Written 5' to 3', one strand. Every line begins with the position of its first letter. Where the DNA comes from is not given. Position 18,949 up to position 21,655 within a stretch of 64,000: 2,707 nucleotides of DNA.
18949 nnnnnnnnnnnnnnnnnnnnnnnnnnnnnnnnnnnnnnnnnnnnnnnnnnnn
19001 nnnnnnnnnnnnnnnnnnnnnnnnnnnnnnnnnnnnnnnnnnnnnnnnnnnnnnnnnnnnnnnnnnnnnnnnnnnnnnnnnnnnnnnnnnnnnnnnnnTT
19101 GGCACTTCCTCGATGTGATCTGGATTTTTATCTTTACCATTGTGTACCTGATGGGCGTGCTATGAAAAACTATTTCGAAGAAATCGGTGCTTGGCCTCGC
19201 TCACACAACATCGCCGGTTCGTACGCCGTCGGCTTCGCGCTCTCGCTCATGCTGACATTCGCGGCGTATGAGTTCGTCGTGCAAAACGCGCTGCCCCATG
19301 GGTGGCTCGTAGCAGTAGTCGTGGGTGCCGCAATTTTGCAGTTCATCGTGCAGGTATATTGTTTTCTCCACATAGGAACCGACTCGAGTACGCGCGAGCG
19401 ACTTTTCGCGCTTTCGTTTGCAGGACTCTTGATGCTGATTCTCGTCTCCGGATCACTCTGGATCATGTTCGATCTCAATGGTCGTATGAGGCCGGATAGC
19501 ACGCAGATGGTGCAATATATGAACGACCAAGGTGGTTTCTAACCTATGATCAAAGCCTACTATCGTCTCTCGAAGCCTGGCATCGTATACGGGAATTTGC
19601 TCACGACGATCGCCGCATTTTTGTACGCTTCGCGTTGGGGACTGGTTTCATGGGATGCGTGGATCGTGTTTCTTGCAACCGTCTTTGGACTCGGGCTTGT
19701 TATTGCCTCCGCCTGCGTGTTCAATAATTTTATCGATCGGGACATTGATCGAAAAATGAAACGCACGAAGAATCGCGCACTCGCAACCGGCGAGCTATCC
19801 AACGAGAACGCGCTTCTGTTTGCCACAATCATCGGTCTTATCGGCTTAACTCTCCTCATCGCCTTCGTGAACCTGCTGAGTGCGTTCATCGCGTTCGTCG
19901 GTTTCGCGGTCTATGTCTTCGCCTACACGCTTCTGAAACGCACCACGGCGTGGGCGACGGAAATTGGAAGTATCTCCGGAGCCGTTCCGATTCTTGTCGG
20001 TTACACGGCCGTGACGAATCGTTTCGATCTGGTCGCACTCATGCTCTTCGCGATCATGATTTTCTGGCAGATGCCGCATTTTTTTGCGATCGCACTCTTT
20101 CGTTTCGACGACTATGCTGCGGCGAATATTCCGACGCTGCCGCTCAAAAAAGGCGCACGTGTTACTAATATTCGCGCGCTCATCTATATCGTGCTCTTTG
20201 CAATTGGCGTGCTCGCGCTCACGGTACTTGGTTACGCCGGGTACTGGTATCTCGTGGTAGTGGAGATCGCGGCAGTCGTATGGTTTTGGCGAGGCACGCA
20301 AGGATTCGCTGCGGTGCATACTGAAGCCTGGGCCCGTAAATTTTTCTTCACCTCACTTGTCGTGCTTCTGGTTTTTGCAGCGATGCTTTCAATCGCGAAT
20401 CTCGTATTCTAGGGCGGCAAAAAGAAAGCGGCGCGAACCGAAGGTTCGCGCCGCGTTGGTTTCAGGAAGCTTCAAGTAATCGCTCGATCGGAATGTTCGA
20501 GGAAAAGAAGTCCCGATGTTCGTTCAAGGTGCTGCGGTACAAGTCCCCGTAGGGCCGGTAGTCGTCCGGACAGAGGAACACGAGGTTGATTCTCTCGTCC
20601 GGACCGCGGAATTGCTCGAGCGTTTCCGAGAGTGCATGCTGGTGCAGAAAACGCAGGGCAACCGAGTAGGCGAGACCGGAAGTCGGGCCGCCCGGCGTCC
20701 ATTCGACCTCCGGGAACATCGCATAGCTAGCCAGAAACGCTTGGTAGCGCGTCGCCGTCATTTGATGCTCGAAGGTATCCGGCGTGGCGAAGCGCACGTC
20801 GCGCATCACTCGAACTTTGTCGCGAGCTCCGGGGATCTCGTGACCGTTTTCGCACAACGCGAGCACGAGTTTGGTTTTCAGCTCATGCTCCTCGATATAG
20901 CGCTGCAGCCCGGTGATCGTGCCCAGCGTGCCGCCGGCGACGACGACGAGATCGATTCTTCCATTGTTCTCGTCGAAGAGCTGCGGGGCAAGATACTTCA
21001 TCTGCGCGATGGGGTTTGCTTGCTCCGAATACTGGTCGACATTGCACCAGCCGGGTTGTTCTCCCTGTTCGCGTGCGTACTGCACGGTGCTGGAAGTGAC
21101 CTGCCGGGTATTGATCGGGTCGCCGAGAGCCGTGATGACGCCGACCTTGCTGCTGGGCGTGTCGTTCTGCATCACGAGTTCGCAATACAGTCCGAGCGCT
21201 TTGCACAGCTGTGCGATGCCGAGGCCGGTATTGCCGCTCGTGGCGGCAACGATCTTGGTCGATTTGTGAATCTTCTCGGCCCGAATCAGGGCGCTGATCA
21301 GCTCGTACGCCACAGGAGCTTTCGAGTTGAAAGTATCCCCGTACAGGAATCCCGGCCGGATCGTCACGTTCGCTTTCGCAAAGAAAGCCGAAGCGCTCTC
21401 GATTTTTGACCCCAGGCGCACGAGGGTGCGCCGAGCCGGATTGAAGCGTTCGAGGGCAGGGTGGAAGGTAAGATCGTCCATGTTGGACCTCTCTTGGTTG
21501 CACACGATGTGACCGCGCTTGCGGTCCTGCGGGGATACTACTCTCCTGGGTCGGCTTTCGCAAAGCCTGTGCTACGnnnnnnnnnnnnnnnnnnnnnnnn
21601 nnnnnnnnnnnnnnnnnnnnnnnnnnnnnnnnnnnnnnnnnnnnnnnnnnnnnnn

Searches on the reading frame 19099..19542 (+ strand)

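Call 27: search_protein_families(library=pfam, proteins=[window:19099-19542:+], max_evalue=0.001)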
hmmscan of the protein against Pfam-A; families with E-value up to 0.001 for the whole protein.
window:19099-19542:+ (147 aa): 1 family
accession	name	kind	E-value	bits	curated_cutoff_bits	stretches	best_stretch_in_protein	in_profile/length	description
PF03626.19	COX4_pro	-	3e-08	34.3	28.9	1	44-116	2-72/72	Prokaryotic Cytochrome C oxidase subunit IV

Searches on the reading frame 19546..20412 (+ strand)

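Call 27: search_protein_families(library=pfam, proteins=[window:19546-20412:+], max_evalue=0.001)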
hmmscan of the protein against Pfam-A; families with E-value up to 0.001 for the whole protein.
window:19546-20412:+ (288 aa): 1 family
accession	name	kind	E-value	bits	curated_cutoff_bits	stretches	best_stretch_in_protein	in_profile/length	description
PF01040.23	UbiA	-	4.1e-57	193.8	34.2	1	18-271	2-249/250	UbiA prenyltransferase family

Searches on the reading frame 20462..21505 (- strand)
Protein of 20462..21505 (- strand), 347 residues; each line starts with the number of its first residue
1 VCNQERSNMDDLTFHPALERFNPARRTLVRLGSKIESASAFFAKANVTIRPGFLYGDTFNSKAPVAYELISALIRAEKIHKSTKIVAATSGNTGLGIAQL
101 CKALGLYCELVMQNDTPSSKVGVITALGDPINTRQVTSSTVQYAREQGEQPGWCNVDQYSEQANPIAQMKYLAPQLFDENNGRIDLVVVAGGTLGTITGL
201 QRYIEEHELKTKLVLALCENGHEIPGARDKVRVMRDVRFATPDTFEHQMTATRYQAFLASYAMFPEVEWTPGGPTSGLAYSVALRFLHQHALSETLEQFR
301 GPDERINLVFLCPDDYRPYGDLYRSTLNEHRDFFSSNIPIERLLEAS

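Call 57: search_protein_families(library=pfam, proteins=[window:20462-21505:-], max_evalue=0.0001)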
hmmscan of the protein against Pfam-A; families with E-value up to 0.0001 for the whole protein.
window:20462-21505:- (347 aa): 1 family
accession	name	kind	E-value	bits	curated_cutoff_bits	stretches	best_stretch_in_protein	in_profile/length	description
PF00291.31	PALP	-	1.2e-26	94.2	35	1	65-230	41-204/295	Pyridoxal-phosphate dependent enzyme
